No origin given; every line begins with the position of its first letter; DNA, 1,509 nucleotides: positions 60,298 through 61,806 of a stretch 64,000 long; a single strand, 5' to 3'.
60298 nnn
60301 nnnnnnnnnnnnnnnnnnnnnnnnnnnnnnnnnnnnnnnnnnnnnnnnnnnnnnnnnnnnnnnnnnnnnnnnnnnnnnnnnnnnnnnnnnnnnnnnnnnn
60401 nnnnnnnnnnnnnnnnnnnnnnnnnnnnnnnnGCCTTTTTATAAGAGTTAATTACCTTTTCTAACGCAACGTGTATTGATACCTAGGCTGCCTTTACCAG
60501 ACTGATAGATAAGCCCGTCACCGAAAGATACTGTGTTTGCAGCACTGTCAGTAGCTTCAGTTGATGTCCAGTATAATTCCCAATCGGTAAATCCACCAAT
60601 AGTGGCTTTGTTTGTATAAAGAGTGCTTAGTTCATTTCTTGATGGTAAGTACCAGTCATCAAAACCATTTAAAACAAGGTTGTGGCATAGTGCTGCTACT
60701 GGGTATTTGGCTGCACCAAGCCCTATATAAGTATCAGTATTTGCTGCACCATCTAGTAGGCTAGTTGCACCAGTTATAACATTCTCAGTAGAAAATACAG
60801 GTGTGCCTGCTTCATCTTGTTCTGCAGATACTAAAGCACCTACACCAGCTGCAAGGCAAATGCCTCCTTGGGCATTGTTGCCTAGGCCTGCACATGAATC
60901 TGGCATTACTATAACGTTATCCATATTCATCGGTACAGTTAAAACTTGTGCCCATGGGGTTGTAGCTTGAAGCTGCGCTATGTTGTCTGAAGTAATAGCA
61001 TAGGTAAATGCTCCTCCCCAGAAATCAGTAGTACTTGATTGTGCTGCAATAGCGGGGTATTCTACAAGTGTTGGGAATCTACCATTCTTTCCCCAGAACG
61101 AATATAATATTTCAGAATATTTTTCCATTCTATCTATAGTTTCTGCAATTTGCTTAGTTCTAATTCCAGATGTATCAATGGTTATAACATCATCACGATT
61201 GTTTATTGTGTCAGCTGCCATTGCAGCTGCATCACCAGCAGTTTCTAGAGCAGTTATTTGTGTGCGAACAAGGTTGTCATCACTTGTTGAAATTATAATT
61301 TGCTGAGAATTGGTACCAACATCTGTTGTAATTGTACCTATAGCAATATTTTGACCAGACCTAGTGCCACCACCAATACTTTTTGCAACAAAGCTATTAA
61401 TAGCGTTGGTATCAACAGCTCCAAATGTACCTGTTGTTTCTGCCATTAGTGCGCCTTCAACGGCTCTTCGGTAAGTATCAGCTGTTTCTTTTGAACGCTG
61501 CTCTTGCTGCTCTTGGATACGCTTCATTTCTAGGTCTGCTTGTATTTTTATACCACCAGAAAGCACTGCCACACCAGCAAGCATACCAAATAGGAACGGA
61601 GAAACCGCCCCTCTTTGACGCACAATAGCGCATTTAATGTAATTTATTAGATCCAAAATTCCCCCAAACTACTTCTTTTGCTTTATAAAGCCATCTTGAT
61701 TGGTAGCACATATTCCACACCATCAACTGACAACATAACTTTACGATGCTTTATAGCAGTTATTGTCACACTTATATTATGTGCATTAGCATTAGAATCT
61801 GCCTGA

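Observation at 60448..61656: Prepilin-type N-terminus fused to a DUF1566 (Lcl-type) C-terminal domain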

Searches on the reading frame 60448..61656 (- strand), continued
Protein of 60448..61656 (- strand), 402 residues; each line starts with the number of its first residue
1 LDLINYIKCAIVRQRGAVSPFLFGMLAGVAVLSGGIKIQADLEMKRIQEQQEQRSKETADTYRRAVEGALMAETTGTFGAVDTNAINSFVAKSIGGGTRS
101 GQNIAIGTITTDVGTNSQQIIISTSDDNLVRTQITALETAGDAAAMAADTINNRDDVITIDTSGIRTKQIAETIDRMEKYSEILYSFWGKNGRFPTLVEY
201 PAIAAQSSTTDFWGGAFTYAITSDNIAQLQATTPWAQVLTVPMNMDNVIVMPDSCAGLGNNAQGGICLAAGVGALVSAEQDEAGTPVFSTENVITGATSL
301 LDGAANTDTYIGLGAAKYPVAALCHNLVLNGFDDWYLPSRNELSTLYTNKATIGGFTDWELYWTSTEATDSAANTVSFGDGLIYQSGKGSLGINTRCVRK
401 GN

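Call 57: find_homologous_proteins(query=A1, max_evalue=0.001)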
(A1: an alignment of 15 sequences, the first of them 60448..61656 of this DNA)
Query A1 (15 sequences) (402 aa, profile of the alignment): 16 proteins with E <= 0.001 among 8000 candidates.
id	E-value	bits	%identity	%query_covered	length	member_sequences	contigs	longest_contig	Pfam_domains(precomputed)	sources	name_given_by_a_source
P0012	5.5e-128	443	49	61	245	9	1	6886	-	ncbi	-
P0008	3.1e-127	441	50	61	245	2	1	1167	-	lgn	-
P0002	4.3e-127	441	57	61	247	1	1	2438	-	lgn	-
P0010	3.7e-126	437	50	61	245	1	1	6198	-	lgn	-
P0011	7.0e-126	437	49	61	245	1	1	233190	-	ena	-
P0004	1.5e-124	432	56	61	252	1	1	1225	-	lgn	-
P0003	4.4e-123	427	56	61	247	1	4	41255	-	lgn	-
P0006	3.8e-121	421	55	58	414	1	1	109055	-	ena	-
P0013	6.0e-121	420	51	60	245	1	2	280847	-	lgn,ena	-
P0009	1.3e-120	419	53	58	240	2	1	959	-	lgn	-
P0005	1.8e-119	416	54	58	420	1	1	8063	-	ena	-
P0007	8.9e-117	407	52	61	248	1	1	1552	-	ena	-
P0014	3.0e-116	405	51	59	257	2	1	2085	-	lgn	-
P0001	1.8e-112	393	100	97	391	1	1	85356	PF07603.18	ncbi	-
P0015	6.2e-109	381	46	61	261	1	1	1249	-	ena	-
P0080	5.2e-96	339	49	52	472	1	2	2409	PF03382.21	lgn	-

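Call 75: search_protein_families(library=pfam, alignment_id=A6, max_evalue=1)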
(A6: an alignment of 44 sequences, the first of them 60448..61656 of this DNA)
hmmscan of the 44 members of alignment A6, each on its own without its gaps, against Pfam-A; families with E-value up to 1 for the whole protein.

A. member 1, window:60448-61656:- (402 aa): 2 families
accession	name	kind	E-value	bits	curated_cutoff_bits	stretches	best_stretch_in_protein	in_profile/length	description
PF07603.17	Lcl_C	-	7.9e-09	36.3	34.9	1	322-399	29-117/117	Lcl C-terminal domain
PF09603.15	Fib_succ_major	-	0.013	16.2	33.9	1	352-399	140-187/187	Fibrobacter succinogenes major domain (Fib_succ_major)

B. families by the number of members that match (of 44 scanned): 48 families (the first 25 are shown)
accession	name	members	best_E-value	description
PF25390.1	WD40_RLD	3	8.9e-53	RCC1-like domain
PF00415.24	RCC1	3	4.4e-27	Regulator of chromosome condensation (RCC1) repeat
PF13540.12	RCC1_2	3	2.7e-24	Regulator of chromosome condensation (RCC1) repeat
PF07603.17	Lcl_C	3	1.3e-09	Lcl C-terminal domain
PF11392.14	AllH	3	0.0089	Oxamate carbamoyltransferase subunit AllH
PF14312.12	FG-GAP_2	2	3.7e-08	FG-GAP repeat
PF06482.17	Endostatin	2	2.3e-07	Collagenase NC10 and Endostatin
PF07588.17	DUF1554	2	6.7e-05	Protein of unknown function (DUF1554)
PF23886.1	DUF7239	2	0.086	Family of unknown function (DUF7239)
PF03382.20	DUF285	1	6e-36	Mycoplasma protein of unknown function, DUF285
PF03357.26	Snf7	1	0.0011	Snf7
PF19350.4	DUF5928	1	0.0015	Family of unknown function (DUF5928)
PF09581.16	Spore_III_AF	1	0.0017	Stage III sporulation protein AF (Spore_III_AF)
PF12584.13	TRAPPC10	1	0.0048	Trafficking protein particle complex subunit 10, TRAPPC10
PF19304.4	PGDH_inter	1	0.0053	D-3-phosphoglycerate dehydrogenase intervening domain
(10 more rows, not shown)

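Call 80: find_encoding_contigs(protein=P0042, flank=10000, max_places=2)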
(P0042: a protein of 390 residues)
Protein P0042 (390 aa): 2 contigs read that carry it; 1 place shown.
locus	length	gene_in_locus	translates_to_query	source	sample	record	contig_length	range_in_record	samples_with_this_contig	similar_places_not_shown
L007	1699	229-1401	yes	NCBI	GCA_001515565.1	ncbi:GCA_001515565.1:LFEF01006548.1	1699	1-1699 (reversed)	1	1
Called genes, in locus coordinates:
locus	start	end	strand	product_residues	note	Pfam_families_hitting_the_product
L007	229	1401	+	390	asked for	PF07603:Lcl_C (weak)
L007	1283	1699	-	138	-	?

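Call 81: find_encoding_contigs(protein=P0075, flank=10000, max_places=2)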
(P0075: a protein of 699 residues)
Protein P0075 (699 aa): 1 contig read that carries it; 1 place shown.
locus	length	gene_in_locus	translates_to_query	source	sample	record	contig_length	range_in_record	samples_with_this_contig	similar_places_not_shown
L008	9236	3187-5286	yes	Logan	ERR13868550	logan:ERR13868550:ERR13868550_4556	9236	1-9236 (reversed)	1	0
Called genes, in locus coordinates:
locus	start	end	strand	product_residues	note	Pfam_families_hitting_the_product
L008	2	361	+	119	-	?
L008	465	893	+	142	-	-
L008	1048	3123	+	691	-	PF00773:RNB, PF00575:S1 (weak)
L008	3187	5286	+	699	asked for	PF25390:WD40_RLD, PF13540:RCC1_2 (faint), PF25390:WD40_RLD, PF00415:RCC1 (weak)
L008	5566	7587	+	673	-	PF00773:RNB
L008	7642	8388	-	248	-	-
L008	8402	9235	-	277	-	?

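Call 82: find_encoding_contigs(protein=P0072, flank=10000, max_places=2)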
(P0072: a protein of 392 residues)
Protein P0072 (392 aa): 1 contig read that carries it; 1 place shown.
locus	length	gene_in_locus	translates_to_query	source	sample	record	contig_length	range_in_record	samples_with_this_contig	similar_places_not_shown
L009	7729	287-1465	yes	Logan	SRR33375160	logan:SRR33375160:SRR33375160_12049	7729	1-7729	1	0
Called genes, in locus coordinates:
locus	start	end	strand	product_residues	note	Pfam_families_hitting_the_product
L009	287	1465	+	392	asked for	PF07603:Lcl_C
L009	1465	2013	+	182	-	-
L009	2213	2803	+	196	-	-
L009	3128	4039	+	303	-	PF03601:Cons_hypoth698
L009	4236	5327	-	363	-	PF04326:SLFN_AlbA_2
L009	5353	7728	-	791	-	?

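Call 83: find_encoding_contigs(protein=P0050, flank=10000, max_places=2)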
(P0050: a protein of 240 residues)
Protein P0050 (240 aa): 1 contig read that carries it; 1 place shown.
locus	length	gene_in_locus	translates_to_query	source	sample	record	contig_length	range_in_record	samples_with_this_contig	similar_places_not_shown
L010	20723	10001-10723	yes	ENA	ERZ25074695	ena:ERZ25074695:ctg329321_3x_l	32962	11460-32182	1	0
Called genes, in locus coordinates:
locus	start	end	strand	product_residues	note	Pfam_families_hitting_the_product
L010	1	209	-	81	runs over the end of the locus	-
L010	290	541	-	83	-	-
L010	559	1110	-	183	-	-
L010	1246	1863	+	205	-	-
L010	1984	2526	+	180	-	-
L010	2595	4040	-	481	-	-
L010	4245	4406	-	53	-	-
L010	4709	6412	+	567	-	PF00437:T2SSE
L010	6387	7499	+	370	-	PF00482:T2SSF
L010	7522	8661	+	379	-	-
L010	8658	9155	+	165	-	-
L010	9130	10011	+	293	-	-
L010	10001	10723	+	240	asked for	-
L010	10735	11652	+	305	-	-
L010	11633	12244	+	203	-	PF01478:Peptidase_A24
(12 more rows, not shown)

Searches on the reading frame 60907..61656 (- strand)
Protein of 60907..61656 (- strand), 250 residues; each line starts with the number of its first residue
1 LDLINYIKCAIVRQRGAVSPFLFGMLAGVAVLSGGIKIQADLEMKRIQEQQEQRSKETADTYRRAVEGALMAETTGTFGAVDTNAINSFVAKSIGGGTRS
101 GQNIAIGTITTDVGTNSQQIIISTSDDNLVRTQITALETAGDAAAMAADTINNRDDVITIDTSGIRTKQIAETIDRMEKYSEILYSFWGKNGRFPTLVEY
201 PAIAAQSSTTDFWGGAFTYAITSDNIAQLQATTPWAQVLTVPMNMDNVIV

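Call 64: predict_structure(alignment_id=A5)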
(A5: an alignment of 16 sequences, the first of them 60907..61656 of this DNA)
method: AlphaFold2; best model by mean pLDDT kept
length: 250 residues; sequences in the alignment: 16
mean_pLDDT: 71.9   pTM: 0.58
mean pLDDT of the five models: 71.9, 71.9, 69.5, 66.3, 59.8
residues with pLDDT >= 90: 49; 70-90: 95; 50-70: 77; < 50: 29
segments of 3 or more residues with pLDDT < 50: 14-19, 24-34, 96-101
pLDDT, mean of each block of 10 residues (from residue 1): 65 49 47 55 69 67 73 57 63 53 63 61 74 76 71 74 79 92 92 92 84 87 93 84 76
secondary structure, 60 per line:
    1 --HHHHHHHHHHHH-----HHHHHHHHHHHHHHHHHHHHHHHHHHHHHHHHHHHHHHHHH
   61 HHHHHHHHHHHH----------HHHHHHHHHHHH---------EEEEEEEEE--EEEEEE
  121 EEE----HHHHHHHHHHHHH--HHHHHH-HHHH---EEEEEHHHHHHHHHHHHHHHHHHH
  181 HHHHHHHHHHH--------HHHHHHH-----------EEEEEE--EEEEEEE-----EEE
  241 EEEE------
elements in order: H3-14 H20-72 H83-94 E104-112 E115-123 H128-140 H143-148 H150-153 E157-161 H162-191 H200-206 E218-223 E226-232 E238-244
